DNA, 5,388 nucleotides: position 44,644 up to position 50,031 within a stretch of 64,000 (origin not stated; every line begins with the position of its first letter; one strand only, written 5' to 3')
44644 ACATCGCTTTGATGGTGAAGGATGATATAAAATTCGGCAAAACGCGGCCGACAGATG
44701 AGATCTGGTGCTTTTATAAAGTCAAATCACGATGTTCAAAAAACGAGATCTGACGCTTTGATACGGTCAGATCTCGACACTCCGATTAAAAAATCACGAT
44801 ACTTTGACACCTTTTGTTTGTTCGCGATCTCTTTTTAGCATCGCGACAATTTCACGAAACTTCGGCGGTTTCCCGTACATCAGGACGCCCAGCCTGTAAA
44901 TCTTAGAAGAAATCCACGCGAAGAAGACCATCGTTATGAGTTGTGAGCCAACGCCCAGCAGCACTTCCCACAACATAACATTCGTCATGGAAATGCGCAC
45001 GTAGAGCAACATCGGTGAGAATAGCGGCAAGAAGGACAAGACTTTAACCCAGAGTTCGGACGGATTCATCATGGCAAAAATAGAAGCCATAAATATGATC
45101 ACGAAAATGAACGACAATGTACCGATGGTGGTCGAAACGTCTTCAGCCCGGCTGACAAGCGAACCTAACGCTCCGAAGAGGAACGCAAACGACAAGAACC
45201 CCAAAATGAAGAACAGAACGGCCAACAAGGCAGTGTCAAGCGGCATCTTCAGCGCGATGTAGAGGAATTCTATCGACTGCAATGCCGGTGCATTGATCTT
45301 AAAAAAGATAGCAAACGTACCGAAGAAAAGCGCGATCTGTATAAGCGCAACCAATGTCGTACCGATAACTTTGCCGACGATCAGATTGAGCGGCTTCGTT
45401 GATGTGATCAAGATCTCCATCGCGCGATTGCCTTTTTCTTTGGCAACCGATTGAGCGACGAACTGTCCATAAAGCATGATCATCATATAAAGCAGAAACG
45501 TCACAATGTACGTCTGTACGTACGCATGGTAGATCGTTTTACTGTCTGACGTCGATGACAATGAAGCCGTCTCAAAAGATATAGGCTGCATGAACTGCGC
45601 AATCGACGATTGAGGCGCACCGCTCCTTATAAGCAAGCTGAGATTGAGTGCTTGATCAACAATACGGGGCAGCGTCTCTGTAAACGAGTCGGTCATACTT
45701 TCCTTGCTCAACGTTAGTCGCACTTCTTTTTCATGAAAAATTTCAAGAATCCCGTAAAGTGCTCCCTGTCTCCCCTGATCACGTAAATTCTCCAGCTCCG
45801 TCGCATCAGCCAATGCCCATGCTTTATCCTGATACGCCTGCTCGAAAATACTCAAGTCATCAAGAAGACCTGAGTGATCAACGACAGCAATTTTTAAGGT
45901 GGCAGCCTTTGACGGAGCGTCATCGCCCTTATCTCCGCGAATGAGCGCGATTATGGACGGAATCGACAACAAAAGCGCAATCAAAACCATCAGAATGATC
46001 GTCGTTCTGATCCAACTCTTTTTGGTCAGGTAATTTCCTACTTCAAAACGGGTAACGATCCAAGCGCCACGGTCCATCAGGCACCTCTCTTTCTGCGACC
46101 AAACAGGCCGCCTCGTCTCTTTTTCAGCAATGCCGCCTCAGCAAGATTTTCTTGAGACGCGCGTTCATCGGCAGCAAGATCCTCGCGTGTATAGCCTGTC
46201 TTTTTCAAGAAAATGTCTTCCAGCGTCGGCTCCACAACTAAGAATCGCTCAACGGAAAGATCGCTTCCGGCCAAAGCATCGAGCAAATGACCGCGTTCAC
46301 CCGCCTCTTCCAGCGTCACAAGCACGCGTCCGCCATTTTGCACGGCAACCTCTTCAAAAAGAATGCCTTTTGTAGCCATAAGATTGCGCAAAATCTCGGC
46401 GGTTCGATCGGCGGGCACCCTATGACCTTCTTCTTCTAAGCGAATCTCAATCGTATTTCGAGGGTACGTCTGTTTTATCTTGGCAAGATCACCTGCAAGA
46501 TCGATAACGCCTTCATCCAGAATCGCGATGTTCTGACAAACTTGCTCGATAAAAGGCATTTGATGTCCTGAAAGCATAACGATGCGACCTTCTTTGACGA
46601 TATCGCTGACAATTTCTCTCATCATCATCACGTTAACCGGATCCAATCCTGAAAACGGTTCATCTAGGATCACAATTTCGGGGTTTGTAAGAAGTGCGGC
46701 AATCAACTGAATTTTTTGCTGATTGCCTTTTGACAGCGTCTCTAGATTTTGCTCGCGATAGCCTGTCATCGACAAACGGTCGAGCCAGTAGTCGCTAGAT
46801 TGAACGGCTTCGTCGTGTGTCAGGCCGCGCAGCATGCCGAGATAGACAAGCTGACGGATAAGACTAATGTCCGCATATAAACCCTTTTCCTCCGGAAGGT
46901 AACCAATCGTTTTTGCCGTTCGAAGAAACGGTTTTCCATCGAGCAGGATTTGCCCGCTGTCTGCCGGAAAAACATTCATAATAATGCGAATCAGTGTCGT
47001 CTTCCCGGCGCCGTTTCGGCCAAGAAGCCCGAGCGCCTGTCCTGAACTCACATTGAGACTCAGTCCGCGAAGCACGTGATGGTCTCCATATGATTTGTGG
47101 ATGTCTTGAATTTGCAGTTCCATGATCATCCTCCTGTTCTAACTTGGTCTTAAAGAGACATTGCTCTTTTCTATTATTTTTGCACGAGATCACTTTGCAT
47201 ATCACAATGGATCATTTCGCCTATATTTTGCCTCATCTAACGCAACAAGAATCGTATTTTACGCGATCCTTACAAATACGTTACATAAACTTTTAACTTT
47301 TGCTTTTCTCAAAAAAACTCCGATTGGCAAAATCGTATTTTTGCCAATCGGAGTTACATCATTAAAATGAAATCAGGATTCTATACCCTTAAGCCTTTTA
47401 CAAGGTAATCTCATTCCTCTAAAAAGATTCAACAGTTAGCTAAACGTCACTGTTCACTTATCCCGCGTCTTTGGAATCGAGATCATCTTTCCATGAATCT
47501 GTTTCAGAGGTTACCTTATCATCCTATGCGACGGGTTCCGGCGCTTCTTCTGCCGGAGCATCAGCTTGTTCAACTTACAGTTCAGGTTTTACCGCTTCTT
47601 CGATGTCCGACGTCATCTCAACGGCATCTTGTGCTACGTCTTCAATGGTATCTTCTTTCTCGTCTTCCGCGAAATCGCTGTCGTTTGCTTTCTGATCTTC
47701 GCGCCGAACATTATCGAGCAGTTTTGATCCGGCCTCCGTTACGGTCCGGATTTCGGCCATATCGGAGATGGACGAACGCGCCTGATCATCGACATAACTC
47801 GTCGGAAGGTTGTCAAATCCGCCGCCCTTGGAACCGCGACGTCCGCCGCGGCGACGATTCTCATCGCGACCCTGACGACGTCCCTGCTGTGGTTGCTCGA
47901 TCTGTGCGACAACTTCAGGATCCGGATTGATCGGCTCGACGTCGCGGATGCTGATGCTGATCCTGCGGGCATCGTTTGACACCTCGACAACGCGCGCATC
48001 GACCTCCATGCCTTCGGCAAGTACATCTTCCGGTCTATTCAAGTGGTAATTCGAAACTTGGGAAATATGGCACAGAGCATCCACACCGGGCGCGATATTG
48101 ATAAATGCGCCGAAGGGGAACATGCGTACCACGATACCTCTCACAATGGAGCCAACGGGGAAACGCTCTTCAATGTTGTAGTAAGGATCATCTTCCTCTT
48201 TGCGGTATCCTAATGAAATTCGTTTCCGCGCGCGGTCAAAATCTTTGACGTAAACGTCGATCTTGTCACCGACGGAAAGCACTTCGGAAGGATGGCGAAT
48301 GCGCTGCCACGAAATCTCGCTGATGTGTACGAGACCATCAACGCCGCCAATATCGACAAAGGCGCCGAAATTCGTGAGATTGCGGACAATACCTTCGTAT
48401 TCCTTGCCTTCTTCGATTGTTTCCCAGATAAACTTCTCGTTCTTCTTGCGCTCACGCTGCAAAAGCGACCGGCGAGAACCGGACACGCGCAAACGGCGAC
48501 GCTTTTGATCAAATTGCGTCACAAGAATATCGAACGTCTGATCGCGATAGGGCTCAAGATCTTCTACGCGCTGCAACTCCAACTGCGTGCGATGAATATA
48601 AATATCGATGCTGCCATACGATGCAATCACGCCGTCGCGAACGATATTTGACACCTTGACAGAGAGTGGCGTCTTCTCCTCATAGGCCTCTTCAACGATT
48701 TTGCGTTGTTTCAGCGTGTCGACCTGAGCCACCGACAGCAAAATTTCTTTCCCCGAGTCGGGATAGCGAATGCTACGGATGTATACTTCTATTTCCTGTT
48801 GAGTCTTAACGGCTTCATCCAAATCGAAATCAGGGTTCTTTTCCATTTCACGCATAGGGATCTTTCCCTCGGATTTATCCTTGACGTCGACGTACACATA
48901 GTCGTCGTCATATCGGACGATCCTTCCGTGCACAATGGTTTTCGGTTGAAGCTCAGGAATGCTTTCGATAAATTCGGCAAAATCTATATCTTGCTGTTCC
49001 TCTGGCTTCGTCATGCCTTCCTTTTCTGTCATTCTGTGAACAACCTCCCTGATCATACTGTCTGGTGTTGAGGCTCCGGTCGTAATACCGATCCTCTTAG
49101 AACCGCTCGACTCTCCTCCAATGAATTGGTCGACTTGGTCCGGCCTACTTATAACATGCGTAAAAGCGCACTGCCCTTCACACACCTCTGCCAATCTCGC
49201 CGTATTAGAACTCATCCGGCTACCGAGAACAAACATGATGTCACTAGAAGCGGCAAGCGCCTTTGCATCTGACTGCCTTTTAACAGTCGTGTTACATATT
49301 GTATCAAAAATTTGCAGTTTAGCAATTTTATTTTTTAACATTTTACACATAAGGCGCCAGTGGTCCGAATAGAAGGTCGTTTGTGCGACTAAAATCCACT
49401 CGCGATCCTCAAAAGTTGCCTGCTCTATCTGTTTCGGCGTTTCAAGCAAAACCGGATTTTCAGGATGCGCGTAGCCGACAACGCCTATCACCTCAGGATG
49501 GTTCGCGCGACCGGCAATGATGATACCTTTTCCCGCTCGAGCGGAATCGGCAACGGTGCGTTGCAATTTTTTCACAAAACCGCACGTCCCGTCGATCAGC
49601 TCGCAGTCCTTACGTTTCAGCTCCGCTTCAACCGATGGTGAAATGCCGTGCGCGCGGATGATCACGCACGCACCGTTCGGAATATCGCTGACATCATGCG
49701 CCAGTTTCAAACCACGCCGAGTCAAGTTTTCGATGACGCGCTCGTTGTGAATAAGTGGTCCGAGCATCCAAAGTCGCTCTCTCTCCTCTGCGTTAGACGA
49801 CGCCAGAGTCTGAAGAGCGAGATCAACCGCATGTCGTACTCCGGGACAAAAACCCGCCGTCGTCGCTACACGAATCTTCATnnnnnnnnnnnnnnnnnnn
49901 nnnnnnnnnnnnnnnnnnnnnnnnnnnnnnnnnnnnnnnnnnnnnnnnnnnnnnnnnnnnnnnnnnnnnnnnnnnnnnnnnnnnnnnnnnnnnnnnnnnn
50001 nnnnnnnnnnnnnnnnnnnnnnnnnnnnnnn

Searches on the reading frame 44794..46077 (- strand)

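Call 25: search_protein_families(library=pfam, proteins=[window:44794-46077:-], max_evalue=0.00001)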
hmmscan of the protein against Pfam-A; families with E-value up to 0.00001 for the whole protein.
window:44794-46077:- (427 aa): 1 family
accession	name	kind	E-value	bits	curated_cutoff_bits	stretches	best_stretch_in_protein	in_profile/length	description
PF12698.13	ABC2_membrane_3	-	1.3e-43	149.9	31.6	1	23-391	5-346/347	ABC-2 family transporter protein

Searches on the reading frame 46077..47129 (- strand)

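Call 25: search_protein_families(library=pfam, proteins=[window:46077-47129:-], max_evalue=0.00001)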
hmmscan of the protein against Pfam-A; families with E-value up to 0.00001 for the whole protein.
window:46077-47129:- (350 aa): 3 families
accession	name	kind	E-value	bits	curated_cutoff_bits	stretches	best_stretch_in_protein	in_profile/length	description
PF00005.33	ABC_tran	-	6e-28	98.6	25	1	20-159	1-136/137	ABC transporter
PF13304.12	AAA_21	-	5.1e-13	50.2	27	1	102-180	203-285/304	AAA domain, putative AbiEii toxin, Type IV TA system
PF13732.12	DrrA1-3_C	-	1.2e-11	45.6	27.4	1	213-311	1-81/81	ATP-binding protein DrrA1-3-like, C-terminal domain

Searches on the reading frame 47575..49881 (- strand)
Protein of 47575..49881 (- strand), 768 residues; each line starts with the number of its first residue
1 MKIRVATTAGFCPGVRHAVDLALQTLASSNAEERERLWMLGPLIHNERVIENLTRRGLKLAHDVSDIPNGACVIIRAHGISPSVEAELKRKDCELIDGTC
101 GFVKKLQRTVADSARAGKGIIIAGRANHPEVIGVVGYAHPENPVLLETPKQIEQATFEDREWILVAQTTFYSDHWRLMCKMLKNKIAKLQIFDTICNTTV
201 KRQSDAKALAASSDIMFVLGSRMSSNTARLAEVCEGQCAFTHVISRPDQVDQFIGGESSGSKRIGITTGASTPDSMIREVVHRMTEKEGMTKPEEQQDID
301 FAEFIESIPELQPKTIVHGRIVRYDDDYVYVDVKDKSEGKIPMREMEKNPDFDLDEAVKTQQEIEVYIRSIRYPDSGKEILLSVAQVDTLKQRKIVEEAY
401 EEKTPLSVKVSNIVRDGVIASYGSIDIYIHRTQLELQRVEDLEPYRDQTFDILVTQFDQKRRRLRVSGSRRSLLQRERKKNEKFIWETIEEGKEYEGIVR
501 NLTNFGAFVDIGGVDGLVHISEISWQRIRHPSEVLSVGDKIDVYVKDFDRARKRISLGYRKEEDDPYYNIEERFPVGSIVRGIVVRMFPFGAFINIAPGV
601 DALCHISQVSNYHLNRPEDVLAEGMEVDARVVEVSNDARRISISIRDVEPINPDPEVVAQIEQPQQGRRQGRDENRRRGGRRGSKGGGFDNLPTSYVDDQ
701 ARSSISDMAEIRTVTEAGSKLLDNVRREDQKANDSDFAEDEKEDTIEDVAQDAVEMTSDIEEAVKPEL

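Call 25: search_protein_families(library=pfam, proteins=[window:47575-49881:-], max_evalue=0.00001)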
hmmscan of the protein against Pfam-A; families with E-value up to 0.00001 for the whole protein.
window:47575-49881:- (768 aa): 3 families
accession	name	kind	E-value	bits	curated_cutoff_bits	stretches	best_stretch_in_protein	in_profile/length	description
PF02401.23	LYTB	-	8.4e-80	268.3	24.5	1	3-284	1-266/267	LytB protein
PF00575.29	S1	-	2.8e-52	175.4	22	2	489-560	2-74/74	S1 RNA binding domain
PF23459.1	S1_RRP5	-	6.9e-13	49.4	27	0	489-554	1-67/72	RRP5 S1 domain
